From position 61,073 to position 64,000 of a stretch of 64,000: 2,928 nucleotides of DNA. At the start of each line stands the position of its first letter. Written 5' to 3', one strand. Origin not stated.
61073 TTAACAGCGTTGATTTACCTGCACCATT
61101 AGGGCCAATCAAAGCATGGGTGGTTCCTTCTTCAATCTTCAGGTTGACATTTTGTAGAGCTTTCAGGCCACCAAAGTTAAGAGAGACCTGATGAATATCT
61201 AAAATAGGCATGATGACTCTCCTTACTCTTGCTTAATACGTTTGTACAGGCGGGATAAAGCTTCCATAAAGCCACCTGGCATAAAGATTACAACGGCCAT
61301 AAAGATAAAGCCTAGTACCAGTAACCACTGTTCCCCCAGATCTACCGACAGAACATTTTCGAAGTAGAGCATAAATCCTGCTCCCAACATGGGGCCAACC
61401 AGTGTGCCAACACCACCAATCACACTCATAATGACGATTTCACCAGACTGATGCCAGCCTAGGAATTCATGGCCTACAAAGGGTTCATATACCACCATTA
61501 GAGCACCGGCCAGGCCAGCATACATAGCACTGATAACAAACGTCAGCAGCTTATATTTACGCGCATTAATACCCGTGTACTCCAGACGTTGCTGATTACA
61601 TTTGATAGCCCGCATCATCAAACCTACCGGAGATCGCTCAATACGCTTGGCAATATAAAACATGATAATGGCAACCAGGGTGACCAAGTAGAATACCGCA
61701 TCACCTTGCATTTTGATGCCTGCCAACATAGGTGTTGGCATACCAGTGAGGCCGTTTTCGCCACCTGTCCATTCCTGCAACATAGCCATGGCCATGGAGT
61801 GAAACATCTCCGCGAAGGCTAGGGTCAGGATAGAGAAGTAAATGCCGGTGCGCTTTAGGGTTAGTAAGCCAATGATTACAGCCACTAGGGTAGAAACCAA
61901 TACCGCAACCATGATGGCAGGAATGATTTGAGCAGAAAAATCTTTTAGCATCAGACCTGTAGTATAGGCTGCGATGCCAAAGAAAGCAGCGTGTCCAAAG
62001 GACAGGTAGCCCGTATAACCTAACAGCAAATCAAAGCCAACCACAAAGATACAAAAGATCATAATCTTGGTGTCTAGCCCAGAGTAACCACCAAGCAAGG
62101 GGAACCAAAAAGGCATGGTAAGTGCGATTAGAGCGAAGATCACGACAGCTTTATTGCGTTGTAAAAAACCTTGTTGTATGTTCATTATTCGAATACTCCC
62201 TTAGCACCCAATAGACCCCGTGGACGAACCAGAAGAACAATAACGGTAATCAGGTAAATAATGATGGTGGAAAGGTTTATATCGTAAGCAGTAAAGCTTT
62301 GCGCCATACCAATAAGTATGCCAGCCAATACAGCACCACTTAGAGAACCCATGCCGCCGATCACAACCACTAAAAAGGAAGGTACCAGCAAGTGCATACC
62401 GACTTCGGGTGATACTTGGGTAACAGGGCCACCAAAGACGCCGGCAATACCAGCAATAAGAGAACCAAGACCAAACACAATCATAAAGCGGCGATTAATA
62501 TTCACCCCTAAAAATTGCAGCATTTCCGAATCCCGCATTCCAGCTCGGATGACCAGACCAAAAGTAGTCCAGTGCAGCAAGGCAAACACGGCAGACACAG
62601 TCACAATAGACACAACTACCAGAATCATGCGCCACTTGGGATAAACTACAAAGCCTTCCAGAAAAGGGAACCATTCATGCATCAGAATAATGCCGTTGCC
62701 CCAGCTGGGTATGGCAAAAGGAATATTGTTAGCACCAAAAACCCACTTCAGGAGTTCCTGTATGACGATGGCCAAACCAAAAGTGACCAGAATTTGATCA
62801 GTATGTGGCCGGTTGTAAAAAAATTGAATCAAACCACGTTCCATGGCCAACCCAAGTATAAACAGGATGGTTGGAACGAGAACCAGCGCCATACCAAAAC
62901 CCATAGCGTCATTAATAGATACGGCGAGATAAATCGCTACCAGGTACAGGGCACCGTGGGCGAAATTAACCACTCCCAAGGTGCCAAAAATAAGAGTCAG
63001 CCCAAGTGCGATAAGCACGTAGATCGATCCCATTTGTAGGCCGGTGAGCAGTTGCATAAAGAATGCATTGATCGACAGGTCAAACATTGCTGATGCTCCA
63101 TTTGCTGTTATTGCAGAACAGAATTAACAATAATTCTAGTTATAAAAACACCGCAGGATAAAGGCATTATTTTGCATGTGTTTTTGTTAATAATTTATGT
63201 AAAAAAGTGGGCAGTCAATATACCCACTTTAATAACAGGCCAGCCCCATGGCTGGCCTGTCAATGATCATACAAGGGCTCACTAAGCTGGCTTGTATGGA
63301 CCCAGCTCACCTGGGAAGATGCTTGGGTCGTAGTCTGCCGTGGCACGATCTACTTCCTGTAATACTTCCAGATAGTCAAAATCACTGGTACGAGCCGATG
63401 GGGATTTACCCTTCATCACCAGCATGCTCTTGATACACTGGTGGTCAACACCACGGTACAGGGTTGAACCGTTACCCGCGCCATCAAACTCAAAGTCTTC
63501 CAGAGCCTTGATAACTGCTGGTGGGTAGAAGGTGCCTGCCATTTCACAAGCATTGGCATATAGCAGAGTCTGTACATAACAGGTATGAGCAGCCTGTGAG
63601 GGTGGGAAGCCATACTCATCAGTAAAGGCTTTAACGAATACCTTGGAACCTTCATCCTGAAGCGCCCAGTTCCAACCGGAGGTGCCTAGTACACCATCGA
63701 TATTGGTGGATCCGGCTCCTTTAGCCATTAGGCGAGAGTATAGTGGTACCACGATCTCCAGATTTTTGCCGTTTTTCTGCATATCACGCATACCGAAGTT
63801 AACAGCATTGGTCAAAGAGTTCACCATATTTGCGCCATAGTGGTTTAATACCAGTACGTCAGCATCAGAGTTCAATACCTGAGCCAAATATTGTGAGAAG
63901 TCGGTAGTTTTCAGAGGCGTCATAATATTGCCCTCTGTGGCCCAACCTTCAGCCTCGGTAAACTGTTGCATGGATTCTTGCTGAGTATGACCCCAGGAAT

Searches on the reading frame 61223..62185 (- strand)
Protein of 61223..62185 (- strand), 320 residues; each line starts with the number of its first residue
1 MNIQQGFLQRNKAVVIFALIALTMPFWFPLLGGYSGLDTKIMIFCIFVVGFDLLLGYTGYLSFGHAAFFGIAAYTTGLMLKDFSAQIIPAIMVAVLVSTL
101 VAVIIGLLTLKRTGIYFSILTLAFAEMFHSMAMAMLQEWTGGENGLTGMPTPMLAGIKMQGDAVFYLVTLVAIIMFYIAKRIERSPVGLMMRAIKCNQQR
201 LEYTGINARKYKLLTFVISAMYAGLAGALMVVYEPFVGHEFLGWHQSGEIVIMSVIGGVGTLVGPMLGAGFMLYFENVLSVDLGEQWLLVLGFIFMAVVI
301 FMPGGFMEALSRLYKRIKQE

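Call 8: search_protein_families(library=pfam, max_evalue=0.00001, proteins=[window:61223-62185:-])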
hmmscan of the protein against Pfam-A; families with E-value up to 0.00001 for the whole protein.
window:61223-62185:- (320 aa): 1 family
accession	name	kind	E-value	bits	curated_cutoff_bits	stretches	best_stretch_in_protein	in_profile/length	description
PF02653.21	BPD_transp_2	-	2.6e-38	132.1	26.8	1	39-299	7-269/269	Branched-chain amino acid transport system / permease component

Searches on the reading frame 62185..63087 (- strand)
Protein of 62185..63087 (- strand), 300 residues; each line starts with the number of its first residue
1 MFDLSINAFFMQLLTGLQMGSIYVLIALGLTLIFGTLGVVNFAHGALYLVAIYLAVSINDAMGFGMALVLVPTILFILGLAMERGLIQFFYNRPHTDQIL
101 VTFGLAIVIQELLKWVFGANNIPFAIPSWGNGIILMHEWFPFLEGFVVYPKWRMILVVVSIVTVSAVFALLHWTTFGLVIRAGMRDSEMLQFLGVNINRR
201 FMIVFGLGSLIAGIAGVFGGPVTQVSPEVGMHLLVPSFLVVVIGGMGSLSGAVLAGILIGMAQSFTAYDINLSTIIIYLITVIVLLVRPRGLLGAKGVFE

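Call 8: search_protein_families(library=pfam, max_evalue=0.00001, proteins=[window:62185-63087:-])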
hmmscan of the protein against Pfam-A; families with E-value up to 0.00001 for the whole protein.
window:62185-63087:- (300 aa): 1 family
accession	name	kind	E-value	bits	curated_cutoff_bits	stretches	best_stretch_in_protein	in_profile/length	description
PF02653.21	BPD_transp_2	-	3.1e-32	112.2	26.8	1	13-285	2-269/269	Branched-chain amino acid transport system / permease component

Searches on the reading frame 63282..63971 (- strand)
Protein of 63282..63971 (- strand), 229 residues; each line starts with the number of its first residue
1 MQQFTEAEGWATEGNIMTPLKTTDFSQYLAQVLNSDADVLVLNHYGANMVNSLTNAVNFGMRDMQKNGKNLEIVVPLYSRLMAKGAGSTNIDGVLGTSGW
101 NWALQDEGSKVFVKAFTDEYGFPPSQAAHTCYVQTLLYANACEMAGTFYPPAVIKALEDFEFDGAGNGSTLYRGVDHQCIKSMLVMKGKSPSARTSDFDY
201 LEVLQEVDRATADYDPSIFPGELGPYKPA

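Call 8: search_protein_families(library=pfam, max_evalue=0.00001, proteins=[window:63282-63971:-])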
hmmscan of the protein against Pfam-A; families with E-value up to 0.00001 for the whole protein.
window:63282-63971:- (229 aa): 2 families
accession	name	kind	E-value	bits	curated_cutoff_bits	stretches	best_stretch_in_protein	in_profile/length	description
PF13458.12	Peripla_BP_6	-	1.6e-29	104.1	31.7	1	6-189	161-339/343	Periplasmic binding protein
PF13433.12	Peripla_BP_5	-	3.6e-07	30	27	1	3-170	155-318/363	Periplasmic binding protein domain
